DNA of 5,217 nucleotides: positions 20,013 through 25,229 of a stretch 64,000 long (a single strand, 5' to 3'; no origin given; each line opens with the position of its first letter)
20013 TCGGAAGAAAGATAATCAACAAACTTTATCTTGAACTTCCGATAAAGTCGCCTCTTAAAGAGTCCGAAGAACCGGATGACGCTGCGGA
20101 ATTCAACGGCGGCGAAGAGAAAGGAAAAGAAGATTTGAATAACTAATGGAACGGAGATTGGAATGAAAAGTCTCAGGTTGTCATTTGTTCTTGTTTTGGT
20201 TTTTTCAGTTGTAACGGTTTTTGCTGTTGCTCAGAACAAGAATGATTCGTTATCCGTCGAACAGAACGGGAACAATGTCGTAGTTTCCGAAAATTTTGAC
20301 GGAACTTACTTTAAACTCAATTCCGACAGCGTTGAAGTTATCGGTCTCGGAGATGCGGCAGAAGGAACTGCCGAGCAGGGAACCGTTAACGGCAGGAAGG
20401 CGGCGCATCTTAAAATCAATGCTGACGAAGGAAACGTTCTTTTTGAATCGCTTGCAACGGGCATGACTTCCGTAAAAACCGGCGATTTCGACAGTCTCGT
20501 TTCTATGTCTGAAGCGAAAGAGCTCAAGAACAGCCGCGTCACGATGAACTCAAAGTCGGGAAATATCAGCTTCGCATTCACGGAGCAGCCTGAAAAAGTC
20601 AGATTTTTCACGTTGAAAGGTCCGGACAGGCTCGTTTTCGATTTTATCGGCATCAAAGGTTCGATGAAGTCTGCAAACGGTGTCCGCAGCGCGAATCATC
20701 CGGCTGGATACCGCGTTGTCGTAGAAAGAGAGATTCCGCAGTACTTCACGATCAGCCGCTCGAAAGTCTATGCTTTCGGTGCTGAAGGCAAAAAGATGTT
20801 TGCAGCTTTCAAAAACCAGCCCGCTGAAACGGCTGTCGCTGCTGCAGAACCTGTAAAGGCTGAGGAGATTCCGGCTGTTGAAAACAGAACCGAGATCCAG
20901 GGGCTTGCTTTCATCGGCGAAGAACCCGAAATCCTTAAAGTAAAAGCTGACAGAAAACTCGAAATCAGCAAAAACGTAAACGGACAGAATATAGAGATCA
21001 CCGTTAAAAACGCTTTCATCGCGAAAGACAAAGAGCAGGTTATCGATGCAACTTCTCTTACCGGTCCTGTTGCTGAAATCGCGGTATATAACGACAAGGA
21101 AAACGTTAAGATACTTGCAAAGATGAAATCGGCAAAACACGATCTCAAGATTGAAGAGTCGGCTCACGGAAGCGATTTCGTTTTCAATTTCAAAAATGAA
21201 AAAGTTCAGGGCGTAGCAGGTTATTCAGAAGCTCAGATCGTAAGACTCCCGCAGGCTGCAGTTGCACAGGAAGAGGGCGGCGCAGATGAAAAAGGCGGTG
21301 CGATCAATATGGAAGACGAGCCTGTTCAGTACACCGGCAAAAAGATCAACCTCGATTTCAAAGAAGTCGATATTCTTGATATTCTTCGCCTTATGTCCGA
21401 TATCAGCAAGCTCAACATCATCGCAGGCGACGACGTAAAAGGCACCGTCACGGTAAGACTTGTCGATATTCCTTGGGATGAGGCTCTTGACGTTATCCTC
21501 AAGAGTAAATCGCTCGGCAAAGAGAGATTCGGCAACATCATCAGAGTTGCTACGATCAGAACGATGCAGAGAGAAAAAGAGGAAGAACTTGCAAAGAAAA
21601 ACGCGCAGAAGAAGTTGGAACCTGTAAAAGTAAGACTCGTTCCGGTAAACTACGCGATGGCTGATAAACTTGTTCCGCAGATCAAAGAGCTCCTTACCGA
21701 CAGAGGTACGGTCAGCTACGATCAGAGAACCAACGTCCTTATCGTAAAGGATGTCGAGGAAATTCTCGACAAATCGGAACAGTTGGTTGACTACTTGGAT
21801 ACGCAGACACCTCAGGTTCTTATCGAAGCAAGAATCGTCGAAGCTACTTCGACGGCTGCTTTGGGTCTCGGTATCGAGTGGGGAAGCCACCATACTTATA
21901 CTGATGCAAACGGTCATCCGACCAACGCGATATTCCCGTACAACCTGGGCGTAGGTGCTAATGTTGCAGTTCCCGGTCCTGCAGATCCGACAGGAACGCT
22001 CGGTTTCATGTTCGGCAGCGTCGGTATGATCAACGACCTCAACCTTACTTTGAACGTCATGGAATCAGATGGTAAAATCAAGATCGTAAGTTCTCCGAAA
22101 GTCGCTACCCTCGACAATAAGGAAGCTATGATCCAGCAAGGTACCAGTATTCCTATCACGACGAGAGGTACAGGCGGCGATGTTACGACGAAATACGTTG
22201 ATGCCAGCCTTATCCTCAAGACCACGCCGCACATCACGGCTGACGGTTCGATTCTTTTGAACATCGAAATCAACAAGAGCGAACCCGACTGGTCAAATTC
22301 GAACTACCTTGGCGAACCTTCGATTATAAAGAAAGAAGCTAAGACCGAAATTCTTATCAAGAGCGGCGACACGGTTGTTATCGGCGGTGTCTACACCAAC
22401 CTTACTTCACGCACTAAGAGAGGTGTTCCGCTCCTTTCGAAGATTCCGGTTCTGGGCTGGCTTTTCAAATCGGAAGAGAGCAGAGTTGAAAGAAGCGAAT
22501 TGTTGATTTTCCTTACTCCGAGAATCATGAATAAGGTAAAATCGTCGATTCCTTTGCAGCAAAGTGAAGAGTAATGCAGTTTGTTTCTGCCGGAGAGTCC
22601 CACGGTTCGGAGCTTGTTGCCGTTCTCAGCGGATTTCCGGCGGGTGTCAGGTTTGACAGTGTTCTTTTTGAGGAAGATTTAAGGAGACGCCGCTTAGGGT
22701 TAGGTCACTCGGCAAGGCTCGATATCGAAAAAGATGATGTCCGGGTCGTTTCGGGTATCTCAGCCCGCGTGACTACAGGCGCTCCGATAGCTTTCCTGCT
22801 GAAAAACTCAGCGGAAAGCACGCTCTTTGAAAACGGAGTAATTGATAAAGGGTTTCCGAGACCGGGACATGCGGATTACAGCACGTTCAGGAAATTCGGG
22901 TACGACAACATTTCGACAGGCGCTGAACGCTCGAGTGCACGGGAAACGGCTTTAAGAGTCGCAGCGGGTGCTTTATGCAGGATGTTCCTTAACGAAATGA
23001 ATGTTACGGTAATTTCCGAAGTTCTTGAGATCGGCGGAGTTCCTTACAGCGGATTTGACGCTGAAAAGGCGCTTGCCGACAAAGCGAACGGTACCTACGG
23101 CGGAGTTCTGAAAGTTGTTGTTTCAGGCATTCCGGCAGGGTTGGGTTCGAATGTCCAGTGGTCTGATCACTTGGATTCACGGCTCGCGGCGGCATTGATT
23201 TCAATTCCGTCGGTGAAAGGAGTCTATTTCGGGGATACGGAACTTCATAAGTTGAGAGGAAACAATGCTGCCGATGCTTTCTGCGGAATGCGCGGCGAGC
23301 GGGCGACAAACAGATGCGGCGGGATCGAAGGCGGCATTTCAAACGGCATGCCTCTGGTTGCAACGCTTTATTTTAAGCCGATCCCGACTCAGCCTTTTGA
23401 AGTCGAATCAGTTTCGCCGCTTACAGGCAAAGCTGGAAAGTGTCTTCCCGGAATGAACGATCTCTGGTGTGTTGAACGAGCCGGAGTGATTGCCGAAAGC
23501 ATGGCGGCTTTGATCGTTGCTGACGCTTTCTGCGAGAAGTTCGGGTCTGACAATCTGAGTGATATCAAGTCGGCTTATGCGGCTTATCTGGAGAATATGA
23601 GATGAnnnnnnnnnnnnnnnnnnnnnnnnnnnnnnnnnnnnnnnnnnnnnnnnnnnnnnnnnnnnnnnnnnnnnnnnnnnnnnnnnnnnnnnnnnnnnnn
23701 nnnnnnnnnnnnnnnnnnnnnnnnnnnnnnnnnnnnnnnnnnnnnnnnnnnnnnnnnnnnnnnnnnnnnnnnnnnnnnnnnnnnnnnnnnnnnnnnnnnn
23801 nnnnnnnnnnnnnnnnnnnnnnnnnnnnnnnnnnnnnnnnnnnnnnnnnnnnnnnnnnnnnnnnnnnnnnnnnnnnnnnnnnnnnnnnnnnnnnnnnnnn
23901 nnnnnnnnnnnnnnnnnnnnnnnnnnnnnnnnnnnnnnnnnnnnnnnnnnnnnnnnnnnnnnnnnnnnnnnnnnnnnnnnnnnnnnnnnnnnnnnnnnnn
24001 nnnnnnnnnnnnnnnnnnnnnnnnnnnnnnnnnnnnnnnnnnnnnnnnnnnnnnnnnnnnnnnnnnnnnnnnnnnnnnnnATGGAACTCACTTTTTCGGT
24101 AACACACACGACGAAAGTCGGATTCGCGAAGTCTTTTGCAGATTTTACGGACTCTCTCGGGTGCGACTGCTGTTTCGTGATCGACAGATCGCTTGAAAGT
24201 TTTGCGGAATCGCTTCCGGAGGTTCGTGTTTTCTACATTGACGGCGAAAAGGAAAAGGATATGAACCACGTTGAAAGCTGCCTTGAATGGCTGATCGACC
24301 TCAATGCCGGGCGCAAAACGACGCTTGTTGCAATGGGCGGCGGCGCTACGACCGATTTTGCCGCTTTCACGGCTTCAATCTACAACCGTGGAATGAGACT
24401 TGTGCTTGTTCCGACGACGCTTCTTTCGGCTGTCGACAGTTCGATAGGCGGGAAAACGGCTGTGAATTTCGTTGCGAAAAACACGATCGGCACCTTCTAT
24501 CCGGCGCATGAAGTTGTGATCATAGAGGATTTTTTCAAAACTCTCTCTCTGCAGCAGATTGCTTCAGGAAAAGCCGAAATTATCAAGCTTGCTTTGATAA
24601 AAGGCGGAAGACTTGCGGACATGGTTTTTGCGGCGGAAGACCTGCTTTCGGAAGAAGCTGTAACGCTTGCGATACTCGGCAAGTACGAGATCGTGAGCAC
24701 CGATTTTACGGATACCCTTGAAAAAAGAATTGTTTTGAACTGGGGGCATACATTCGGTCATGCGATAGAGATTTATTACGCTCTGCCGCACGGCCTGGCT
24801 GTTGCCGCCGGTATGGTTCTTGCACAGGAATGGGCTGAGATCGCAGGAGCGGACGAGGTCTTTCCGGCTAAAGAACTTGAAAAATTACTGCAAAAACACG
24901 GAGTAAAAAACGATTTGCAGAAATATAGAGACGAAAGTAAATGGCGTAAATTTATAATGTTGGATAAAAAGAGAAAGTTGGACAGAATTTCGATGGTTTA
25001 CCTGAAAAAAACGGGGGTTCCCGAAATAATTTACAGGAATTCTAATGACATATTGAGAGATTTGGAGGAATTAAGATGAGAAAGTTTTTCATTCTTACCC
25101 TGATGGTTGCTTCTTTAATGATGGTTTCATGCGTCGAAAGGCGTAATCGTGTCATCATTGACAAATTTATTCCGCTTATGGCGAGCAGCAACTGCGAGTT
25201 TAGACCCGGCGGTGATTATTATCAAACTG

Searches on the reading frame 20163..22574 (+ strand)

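Call 7: search_protein_families(library=pfam, proteins=[window:20163-22574:+], max_evalue=0.001)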
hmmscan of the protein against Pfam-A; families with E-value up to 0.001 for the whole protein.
window:20163-22574:+ (803 aa): 5 families
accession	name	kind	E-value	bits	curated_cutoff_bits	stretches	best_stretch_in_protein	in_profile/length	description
PF00263.26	Secretin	-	2.4e-49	167.6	27.5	1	633-789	2-168/169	Bacterial type II and III secretion system protein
PF03958.22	Secretin_N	-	3.7e-11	43.5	28.2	1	490-551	1-69/69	Bacterial type II/III secretion system short domain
PF07660.19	STN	-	3.9e-07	30.2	28.4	1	417-462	1-49/52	Secretin and TonB N terminus short domain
PF11741.13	AMIN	-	4.5e-05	23.9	20.5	0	129-174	7-51/101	AMIN domain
PF21305.2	type_II_gspD_N0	-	6.5e-05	23.1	27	1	397-433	1-37/71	GspD-like, N0 domain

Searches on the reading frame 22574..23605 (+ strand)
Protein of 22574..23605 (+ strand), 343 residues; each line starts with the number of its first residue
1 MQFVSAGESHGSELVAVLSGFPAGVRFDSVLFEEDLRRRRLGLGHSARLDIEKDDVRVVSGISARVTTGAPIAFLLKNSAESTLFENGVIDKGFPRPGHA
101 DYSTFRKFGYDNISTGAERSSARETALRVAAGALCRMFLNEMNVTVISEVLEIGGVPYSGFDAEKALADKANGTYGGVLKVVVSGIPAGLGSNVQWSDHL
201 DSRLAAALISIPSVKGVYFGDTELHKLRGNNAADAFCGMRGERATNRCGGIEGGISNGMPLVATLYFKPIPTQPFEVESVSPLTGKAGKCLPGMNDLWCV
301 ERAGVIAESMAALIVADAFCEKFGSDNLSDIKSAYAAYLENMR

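Call 7: search_protein_families(library=pfam, proteins=[window:22574-23605:+], max_evalue=0.001)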
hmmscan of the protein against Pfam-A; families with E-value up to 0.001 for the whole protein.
window:22574-23605:+ (343 aa): 1 family
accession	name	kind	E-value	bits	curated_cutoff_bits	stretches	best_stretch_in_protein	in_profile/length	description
PF01264.26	Chorismate_synt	-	5.5e-80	269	27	1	1-319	1-326/327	Chorismate synthase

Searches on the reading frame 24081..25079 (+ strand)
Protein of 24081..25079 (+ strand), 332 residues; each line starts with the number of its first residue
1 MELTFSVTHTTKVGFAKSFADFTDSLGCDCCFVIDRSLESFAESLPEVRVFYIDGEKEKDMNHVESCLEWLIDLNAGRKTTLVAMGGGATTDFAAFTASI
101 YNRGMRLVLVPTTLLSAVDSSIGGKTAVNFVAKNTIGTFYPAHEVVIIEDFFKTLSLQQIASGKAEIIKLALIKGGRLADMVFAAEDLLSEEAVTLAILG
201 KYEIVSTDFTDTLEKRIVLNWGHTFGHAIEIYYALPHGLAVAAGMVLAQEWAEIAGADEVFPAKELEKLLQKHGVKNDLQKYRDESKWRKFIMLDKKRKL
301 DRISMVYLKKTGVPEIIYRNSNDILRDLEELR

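Call 3: search_protein_families(library=pfam, proteins=[window:24081-25079:+], max_evalue=0.01)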
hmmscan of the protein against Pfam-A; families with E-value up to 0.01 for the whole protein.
window:24081-25079:+ (332 aa): 3 families
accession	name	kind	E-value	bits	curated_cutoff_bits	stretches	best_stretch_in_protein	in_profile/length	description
PF01761.26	DHQ_synthase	-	1.8e-35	121.5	24.2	1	53-160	5-113/115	3-dehydroquinate synthase N-terminal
PF24621.2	DHQS_C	-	7.4e-22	78.3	27.6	1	163-297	1-143/144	3-dehydroquinate synthase C-terminal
PF13685.12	Fe-ADH_2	-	0.0052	17.2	28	0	52-114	51-108/149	Iron-containing alcohol dehydrogenase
